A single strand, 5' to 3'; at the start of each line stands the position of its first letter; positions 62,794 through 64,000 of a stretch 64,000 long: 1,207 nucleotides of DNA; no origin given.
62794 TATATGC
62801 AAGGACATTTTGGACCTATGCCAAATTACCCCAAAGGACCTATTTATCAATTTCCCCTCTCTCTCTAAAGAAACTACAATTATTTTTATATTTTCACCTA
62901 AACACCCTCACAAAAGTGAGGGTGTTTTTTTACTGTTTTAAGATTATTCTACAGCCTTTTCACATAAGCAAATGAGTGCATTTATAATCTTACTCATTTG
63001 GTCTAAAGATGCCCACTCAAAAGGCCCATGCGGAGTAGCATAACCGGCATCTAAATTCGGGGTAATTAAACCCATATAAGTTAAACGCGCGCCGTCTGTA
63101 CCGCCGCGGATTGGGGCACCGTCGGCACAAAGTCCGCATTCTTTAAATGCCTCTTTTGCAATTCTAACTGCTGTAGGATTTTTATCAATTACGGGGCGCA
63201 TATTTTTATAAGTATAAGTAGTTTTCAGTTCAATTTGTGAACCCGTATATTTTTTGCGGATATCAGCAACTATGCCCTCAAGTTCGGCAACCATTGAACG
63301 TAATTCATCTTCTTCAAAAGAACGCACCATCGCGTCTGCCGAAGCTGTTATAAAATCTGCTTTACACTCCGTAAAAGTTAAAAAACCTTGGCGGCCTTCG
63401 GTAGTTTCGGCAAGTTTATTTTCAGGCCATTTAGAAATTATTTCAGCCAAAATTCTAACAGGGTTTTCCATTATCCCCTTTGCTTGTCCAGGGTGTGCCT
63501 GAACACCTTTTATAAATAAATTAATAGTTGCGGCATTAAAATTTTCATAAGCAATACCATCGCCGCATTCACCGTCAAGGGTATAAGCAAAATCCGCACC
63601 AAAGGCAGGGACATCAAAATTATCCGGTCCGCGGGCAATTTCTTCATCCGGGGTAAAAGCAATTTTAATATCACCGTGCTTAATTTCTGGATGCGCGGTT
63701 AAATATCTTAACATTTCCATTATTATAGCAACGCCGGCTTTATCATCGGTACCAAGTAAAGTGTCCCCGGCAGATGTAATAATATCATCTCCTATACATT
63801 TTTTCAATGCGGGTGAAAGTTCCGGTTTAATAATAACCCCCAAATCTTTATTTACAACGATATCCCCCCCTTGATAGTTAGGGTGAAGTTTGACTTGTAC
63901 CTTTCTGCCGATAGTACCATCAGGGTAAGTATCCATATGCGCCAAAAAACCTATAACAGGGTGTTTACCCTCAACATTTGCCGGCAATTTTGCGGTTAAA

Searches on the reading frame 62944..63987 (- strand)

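Call 11: search_protein_families(library=pfam, proteins=[window:62944-63987:-], max_evalue=0.01)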
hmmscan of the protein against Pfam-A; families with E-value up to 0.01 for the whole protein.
window:62944-63987:- (347 aa): 3 families
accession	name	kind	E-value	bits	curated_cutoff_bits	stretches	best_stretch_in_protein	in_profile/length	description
PF01546.33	Peptidase_M20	-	3.7e-13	50.3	24.6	1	80-342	34-204/206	Peptidase family M20/M25/M40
PF07687.19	M20_dimer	-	3.4e-10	40.3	21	1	147-246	1-105/107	Peptidase dimerisation domain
PF05343.19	Peptidase_M42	-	0.0044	16.5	23.2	0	81-139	134-190/292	M42 glutamyl aminopeptidase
